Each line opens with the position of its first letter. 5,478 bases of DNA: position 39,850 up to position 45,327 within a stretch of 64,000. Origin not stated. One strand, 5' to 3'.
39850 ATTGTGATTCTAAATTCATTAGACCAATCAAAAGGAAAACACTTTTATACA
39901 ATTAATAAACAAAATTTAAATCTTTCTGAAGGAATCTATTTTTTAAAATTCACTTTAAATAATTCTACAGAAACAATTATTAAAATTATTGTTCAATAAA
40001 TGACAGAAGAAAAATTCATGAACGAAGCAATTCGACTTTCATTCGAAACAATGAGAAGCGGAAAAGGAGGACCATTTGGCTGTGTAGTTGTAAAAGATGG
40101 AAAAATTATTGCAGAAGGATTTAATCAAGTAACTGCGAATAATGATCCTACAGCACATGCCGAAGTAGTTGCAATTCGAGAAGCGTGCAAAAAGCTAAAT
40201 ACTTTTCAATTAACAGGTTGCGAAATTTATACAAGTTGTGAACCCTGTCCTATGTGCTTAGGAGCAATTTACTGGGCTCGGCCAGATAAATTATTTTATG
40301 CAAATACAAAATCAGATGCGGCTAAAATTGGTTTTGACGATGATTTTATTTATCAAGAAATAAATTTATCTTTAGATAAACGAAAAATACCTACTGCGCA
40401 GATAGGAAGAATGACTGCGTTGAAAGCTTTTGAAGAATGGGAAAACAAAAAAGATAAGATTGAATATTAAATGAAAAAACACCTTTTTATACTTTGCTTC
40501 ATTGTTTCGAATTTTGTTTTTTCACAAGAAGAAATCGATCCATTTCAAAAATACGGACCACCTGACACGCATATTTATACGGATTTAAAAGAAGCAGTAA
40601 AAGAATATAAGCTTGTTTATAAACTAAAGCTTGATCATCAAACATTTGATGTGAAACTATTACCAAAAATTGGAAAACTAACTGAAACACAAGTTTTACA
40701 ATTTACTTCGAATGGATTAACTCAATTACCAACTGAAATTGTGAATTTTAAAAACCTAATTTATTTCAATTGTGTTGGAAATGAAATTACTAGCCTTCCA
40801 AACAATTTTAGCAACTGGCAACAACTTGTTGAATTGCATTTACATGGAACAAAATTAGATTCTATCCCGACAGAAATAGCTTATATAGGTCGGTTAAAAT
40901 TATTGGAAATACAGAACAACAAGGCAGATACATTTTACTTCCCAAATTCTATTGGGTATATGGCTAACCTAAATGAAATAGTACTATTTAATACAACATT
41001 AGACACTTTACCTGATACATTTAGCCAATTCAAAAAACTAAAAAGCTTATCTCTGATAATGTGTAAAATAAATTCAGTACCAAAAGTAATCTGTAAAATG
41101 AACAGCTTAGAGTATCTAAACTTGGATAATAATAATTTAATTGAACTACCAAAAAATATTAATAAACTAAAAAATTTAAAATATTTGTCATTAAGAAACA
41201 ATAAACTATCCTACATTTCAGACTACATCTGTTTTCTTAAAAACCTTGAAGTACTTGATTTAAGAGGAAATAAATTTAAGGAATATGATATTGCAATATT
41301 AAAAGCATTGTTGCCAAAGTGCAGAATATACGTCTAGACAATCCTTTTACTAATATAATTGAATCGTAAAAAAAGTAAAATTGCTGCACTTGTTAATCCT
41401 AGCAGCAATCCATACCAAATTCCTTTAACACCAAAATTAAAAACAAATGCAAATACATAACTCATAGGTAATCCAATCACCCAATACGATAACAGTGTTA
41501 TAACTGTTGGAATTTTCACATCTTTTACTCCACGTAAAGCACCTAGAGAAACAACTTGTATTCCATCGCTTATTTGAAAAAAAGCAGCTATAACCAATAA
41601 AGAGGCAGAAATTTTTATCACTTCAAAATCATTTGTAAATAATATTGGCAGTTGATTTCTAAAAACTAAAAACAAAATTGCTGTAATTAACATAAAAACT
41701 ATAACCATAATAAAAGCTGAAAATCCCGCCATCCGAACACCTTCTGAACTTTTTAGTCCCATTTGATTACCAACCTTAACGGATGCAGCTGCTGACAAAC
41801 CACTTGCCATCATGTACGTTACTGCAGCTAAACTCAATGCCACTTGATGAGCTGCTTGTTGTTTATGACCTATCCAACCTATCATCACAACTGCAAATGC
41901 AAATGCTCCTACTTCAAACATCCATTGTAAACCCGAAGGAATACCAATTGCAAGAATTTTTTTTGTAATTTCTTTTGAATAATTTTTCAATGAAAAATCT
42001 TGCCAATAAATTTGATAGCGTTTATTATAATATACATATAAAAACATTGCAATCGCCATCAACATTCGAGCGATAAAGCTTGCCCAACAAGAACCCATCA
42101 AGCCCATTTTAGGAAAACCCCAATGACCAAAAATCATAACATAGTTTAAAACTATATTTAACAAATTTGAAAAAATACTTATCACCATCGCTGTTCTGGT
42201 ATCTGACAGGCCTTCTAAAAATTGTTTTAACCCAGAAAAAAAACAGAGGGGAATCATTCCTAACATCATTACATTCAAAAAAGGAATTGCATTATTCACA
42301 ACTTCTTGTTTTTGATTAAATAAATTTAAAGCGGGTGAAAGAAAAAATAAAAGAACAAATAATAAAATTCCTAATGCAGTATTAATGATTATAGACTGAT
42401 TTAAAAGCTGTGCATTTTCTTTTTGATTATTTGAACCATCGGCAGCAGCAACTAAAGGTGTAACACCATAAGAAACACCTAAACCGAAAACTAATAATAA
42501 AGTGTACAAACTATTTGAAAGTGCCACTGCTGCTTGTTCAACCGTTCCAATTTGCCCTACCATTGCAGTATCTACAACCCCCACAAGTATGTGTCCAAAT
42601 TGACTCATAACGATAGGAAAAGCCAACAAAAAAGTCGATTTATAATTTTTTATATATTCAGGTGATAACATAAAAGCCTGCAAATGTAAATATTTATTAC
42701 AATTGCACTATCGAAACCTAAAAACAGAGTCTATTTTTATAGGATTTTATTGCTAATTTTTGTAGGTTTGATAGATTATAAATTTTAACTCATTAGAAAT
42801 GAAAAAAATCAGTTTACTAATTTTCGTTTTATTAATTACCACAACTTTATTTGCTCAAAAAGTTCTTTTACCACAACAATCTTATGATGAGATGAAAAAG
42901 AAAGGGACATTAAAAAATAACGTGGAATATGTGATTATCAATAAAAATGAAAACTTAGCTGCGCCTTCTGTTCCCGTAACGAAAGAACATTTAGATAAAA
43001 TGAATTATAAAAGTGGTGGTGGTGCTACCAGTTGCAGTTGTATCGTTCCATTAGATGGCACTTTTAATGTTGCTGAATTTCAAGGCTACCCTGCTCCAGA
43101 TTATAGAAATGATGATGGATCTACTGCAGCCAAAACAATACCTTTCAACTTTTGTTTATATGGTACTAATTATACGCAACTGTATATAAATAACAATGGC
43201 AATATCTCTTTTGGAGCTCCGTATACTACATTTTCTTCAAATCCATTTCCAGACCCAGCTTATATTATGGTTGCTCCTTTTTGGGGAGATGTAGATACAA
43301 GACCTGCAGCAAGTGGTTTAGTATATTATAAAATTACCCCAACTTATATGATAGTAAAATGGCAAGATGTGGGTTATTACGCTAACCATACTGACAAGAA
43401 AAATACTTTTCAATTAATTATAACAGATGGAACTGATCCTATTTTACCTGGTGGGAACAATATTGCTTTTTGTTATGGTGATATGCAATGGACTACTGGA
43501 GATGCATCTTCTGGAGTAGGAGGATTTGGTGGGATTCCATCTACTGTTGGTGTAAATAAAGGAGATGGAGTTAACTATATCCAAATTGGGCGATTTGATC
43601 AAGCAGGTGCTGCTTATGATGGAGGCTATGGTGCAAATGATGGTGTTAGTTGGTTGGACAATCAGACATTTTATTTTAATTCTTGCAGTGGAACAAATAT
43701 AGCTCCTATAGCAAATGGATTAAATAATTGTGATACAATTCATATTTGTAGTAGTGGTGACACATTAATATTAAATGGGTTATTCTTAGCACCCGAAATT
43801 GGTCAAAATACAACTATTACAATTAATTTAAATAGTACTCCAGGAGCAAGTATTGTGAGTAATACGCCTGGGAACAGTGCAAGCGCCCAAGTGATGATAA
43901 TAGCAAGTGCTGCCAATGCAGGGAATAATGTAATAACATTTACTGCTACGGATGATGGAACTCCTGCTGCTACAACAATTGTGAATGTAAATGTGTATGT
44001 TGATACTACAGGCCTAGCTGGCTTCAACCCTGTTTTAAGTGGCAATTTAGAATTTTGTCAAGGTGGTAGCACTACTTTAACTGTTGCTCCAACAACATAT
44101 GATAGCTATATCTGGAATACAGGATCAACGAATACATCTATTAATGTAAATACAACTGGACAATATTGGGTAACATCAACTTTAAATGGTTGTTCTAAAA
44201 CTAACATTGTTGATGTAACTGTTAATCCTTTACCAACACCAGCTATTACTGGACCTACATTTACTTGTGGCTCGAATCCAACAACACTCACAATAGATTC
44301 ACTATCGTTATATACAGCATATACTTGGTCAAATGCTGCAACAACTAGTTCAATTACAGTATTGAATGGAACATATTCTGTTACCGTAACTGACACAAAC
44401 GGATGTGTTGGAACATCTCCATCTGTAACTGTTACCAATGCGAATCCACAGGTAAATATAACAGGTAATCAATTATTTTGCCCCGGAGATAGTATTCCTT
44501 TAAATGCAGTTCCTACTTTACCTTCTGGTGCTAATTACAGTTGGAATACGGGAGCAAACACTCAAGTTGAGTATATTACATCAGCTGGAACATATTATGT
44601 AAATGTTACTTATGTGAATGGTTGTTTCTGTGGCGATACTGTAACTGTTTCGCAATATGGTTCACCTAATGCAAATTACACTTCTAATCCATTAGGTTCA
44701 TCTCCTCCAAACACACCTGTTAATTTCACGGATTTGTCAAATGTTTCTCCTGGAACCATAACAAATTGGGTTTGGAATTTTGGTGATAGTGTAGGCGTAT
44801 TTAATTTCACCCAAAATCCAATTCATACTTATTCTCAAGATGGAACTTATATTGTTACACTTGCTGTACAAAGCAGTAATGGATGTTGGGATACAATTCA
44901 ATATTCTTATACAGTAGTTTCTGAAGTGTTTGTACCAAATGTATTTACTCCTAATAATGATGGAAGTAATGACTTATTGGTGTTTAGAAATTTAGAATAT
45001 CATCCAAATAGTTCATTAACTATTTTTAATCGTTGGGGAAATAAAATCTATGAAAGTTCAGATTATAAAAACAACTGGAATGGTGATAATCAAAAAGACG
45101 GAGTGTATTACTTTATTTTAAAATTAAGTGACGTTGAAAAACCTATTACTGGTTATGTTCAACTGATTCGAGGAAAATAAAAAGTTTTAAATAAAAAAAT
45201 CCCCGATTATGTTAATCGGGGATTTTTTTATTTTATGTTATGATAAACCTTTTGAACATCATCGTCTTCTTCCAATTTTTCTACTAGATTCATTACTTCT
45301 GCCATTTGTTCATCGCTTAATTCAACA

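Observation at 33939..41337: Tightly coupled operon of two T9SS-exported paralogs with swapped cell-wall-hydrolase heads (amidase versus atypical GH18), plus a deaminase and a secreted LRR protein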

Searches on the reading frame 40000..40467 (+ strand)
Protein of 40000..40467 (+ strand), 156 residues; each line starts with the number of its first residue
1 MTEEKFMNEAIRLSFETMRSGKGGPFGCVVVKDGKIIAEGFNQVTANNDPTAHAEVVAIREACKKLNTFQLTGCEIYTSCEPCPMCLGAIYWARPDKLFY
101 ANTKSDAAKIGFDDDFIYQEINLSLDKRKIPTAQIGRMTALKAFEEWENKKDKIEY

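Call 3: search_protein_families(library=pfam, proteins=[window:40000-40467:+], max_evalue=0.1)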
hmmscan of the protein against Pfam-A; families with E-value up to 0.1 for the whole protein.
window:40000-40467:+ (156 aa): 7 families
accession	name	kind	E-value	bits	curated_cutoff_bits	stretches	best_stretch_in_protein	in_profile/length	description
PF00383.29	dCMP_cyt_deam_1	-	8e-29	100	25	1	3-101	4-101/102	Cytidine and deoxycytidylate deaminase zinc-binding region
PF14437.12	MafB19-deam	-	2.4e-22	79.8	27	1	3-107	3-106/142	MafB19-like deaminase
PF18750.7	SNAD4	-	0.00098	19.6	27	1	42-90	22-71/130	Secreted Novel AID/APOBEC-like Deaminase 4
PF18772.7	APOBEC2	-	0.0016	18.9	26.8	1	25-89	22-88/175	APOBEC2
PF14439.12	Bd3614-deam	-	0.0018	18.7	38.5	1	28-93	13-77/113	Bd3614-like deaminase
PF18778.7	NAD1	-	0.0057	17.2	27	1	14-91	11-91/175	Novel AID APOBEC clade 1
PF18782.7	NAD2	-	0.018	15.6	27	1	25-91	24-95/179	Novel AID APOBEC clade 2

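Call 5: search_protein_families(library=ncbifam, proteins=[window:40000-40467:+], max_evalue=0.1)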
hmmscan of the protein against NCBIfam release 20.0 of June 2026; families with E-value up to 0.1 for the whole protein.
window:40000-40467:+ (156 aa): 6 families
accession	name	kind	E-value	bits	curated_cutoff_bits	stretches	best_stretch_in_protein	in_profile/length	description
NF008113.2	PRK10860.1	equivalog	1.3e-22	80.4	150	1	2-105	6-108/165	tRNA adenosine(34) deaminase TadA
TIGR00326.1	eubact_ribD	equivalog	2.2e-09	37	156.35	1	24-83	19-69/343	bifunctional diaminohydroxyphosphoribosylaminopyrimidine deaminase/5-amino-6-(5-phosphoribosylamino)uracil reductase RibD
NF008052.0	PRK10786.1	equivalog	5.7e-08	31.8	500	1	2-83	2-75/367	bifunctional diaminohydroxyphosphoribosylaminopyrimidine deaminase/5-amino-6-(5-phosphoribosylamino)uracil reductase RibD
TIGR02571.1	ComEB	equivalog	0.00016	21.6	219.45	1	28-104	44-118/151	ComE operon protein 2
TIGR01354.1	cyt_deam_tetra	equivalog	0.00058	20.1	113.65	1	28-91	26-90/126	cytidine deaminase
NF041025.1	antiphage_deaminase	equivalog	0.037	12.9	400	1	52-92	338-377/437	anti-phage dCTP deaminase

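Call 14: search_solved_structures(query=window:40000-40467:+, max_evalue=0.00001, show_alignments=1)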
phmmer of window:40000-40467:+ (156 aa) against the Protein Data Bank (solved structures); distinct sequences matched with E-value up to 0.00001: 48.
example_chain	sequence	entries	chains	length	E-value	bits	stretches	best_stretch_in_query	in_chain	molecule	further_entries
1tiy_A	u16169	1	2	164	1.7e-56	193.9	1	1-156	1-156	Guanine deaminase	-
1wkq_A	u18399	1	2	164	1.9e-56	193.7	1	1-156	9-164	Guanine deaminase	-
7dbf_A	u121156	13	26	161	5.7e-36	127.2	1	1-119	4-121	Guanosine deaminase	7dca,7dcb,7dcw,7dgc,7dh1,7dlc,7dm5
7dqn_A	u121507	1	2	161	5.8e-36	127.2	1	1-119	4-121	Guanosine deaminase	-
7dc9_A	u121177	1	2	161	1.5e-35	125.8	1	1-119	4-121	Guanosine deaminase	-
5jfy_A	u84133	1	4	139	3.1e-35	124.8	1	3-117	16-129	Deoxycytidine deaminase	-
7w1q_A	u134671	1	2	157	3.9e-35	124.5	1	3-119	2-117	Guanosine deaminase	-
1wwr_A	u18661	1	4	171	1.2e-22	83.9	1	3-101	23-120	tRNA adenosine deaminase TadA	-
7cph_A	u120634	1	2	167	3.4e-18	69.5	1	3-101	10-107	tRNA-specific adenosine deaminase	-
2a8n_A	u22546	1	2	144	6.5e-18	68.6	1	23-102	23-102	cytidine and deoxycytidylate deaminase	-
8e2s_A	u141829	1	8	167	1.2e-16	64.5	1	3-108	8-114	tRNA-specific adenosine deaminase 1.19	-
2b3j_A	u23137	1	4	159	3.8e-16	62.9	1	6-101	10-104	tRNA adenosine deaminase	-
7c3s_A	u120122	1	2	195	5.1e-16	62.4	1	20-115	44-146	Cytidine and deoxycytidylate deaminase zinc-binding region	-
2nx8_A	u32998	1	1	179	7.8e-16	61.8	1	5-109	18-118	TRNA-specific adenosine deaminase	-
8e2q_A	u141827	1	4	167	1.4e-15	61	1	4-108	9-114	tRNA-specific adenosine deaminase 1.17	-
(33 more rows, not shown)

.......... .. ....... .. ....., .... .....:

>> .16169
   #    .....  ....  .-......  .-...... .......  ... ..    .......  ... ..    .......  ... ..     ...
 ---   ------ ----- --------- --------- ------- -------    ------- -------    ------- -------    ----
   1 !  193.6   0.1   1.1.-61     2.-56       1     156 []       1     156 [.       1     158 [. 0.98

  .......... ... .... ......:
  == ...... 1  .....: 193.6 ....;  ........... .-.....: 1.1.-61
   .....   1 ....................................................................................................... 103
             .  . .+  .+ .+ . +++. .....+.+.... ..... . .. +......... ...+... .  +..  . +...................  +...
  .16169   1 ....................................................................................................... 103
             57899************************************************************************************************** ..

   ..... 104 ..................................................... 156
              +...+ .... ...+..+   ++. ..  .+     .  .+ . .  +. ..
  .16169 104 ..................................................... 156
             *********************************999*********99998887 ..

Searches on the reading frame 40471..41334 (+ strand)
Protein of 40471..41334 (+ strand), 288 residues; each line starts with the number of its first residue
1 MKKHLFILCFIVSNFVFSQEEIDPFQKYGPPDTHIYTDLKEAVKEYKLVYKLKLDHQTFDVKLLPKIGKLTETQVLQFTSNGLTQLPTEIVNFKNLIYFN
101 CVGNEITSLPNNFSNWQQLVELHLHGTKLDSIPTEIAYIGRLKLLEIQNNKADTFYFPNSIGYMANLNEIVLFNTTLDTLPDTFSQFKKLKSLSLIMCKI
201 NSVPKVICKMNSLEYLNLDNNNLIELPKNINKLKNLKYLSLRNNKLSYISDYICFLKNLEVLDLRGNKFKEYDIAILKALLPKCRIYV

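Call 3: search_protein_families(library=pfam, proteins=[window:40471-41334:+], max_evalue=0.1)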
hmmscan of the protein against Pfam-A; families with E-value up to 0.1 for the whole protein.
window:40471-41334:+ (288 aa): 7 families
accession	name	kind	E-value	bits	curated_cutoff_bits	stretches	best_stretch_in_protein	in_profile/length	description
PF23598.1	LRR_14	-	3e-22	79.3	40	3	173-265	8-101/353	Leucine-rich repeat region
PF13855.12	LRR_8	-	1.4e-17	63.7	27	5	212-269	2-61/61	Leucine rich repeat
PF12799.13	LRR_4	-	5.7e-16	58.6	27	4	234-269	1-36/44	Leucine Rich repeats (2 copies)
PF00560.39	LRR_1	-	2.1e-11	42.1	20.6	0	212-233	1-23/23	Leucine Rich Repeat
PF23211.1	LRR_LRWD1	-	2.1e-05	24.7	28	1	202-285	33-115/190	Leucine-rich repeat and WD repeat-containing protein 1, LRR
PF25019.1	LRR_R13L1-DRL21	-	0.00021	21.6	27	2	166-220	70-126/127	R13L1/DRL21 LRRs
PF17126.11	RsmF_methylt_CI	-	0.046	14.2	27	0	214-239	12-37/61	RsmF rRNA methyltransferase first C-terminal domain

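Call 5: search_protein_families(library=ncbifam, proteins=[window:40471-41334:+], max_evalue=0.1)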
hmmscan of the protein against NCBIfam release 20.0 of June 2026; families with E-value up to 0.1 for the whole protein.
window:40471-41334:+ (288 aa): 7 families
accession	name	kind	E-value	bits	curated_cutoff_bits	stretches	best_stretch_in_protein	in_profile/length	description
NF041381.1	XopAC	subfamily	9.3e-28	97.1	450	3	153-221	124-193/451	XopAC/AvrAC family type III secretion system effector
NF041400.1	XopAE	equivalog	2.3e-27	96.1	600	2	57-199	28-172/478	type III secretion system effector XopAE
NF041351.1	XopL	equivalog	2.5e-23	82.6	500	1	73-288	53-278/497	type III secretion system leucine-rich repeat domain-containing effector XopL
NF047464.1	FibnectbindLIC11051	equivalog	2.8e-21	75.7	1000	2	158-267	550-660/685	LIC_11051 family fibronectin-binding protein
NF011897.0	PRK15370.1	equivalog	1.6e-05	22.9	1113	1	76-268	183-357/755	SPI-1 type III secretion system effector E3 ubiquitin transferase SlrP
NF033189.1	internalin_A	exception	0.0023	16.3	1600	1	164-269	271-372/799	class 1 internalin InlA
NF033613.1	blaOXA-576_like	exception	0.035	13.6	530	1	132-244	121-238/248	OXA-576 family class D beta-lactamase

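Call 89: find_related_loci(query=A6, collection=metagenome_contigs, flank=5000)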
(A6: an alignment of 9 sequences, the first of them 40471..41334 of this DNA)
Query A6 (288 aa) in metagenome_contigs; peptide patterns used: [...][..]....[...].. (x = any residue, [..] = any of these).
259 stretches matched a pattern; 17 encode a relative of the query (tblastn E <= 1e-3); 17 distinct loci.
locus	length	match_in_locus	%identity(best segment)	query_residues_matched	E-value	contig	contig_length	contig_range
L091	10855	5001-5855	61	1-286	1e-116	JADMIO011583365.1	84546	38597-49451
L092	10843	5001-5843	65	6-286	8e-115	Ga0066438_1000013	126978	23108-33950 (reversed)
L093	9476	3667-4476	65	16-286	5e-114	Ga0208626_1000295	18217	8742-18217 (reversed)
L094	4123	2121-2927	62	18-286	1e-114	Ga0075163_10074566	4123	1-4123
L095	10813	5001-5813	63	16-286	2e-112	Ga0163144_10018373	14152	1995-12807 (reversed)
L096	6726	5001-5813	62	16-286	4e-111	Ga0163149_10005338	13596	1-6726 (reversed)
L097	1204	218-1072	60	1-286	4e-121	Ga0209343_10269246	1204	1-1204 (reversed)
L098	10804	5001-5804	63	19-286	5e-111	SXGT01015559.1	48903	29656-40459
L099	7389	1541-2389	58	3-286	7e-107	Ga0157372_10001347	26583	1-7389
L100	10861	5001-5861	56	1-286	6e-104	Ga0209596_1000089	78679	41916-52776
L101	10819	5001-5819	59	13-286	1e-101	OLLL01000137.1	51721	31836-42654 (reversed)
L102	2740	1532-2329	57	20-286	3e-104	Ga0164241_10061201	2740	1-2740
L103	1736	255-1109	57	1-286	2e-106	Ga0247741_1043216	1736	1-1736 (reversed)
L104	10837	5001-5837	62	4-286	8e-114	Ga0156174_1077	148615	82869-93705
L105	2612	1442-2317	47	1-286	3e-80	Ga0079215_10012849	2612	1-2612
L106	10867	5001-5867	44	4-286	5e-74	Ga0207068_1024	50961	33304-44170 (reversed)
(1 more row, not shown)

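Call 93: search_protein_families(library=pfam, proteins=[L106:1730-4945:+, L100:4353-4991:+, L100:1863-4286:-, L100:1247-1858:+], max_evalue=0.01)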
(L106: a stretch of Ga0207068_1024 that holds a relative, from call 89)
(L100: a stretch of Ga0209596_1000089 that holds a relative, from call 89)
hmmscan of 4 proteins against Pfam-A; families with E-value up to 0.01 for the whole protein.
L106:1730-4945:+ (1072 aa): 1 family
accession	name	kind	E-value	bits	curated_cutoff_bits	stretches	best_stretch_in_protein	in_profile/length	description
PF07661.19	MORN_2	-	8.2e-13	47.5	29.6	0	334-348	7-21/22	MORN repeat variant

L100:4353-4991:+ (213 aa): 2 families
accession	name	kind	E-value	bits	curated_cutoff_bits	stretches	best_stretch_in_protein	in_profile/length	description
PF00160.26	Pro_isomerase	-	2.6e-42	145.2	21.7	1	45-186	2-142/159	Cyclophilin type peptidyl-prolyl cis-trans isomerase/CLD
PF16127.10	DUF4839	-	0.0025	18.4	25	0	101-143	52-94/123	Domain of unknown function (DUF4839)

L100:1863-4286:- (807 aa): 3 families
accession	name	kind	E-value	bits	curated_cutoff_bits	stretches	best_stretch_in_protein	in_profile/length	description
PF01131.25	Topoisom_bac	-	8.1e-113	377.9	35.1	1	157-585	3-410/411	DNA topoisomerase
PF13342.12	Toprim_Crpt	-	3e-21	75.6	32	2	647-703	1-58/60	C-terminal repeat of topoisomerase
PF01751.28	Toprim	-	1.1e-12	48.4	23.1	1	8-138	1-95/96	Toprim domain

L100:1247-1858:+ (204 aa): 3 families
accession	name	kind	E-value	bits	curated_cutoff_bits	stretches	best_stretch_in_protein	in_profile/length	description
PF00593.30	TonB_dep_Rec_b-barrel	-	1.1e-05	26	27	1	62-167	114-235/436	TonB dependent receptor-like, beta-barrel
PF10677.15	DUF2490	-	0.00027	21.1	29.8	0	61-90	35-60/186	Protein of unknown function (DUF2490)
PF13505.12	OMP_b-brl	-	0.0044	17.6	28.7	0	46-182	24-165/175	Outer membrane protein beta-barrel domain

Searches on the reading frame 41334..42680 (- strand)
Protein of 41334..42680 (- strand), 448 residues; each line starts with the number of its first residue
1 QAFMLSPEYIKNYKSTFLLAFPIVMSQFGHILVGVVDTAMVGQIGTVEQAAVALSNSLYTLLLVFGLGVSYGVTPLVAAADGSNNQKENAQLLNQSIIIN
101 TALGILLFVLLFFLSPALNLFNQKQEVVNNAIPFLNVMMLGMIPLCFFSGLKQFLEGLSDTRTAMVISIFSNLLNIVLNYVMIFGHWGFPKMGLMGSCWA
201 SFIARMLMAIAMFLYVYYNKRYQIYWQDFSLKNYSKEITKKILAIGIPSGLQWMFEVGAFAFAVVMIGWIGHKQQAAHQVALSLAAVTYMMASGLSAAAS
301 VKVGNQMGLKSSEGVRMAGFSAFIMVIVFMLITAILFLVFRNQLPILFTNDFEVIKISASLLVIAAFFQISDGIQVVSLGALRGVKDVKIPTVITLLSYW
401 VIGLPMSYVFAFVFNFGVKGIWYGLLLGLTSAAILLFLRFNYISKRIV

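Call 84: search_protein_families(library=pfam, proteins=[window:41334-42680:-], max_evalue=0.001)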
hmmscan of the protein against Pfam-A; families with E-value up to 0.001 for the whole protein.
window:41334-42680:- (448 aa): 1 family
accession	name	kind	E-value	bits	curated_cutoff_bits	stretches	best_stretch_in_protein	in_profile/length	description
PF01554.23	MatE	-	9.1e-58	194.9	24.9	2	22-181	1-161/161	MatE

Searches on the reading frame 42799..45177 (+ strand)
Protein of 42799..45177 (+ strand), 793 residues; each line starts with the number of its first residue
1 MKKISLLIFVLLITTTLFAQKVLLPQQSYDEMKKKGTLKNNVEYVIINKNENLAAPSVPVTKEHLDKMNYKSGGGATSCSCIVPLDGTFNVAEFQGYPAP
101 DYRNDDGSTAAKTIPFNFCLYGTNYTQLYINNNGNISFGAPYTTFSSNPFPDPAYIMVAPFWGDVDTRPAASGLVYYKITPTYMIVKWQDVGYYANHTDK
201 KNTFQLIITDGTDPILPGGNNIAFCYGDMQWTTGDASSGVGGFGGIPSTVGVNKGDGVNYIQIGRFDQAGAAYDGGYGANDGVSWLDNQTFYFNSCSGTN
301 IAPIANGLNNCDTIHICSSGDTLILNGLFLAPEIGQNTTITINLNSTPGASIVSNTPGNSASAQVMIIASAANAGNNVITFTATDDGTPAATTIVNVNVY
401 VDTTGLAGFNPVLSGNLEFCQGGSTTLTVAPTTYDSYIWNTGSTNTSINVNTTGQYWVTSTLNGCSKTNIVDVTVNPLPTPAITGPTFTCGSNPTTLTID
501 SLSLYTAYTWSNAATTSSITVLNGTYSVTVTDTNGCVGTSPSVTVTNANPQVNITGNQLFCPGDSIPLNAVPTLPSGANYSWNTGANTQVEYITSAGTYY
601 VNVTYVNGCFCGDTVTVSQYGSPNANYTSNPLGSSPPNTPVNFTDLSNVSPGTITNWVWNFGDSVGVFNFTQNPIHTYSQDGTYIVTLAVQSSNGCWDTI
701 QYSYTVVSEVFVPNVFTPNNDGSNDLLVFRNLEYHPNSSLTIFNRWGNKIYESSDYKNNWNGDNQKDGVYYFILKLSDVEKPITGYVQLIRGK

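Call 84: search_protein_families(library=pfam, proteins=[window:42799-45177:+], max_evalue=0.001)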
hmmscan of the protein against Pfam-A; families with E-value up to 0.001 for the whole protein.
window:42799-45177:+ (793 aa): 4 families
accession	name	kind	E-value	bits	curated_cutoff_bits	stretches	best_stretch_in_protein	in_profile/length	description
PF06119.19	NIDO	-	2.2e-23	83.7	25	2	183-263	81-157/186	Nidogen-like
PF13585.12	CHU_C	-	4e-23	81.8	27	1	711-789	2-86/86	CHU_C Type IX secretion signal domain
PF18911.6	PKD_4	-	4.3e-12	46.4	27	1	637-700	16-79/85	PKD domain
PF00801.26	PKD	-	1.6e-08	34.9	23.5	1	635-695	11-70/80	PKD domain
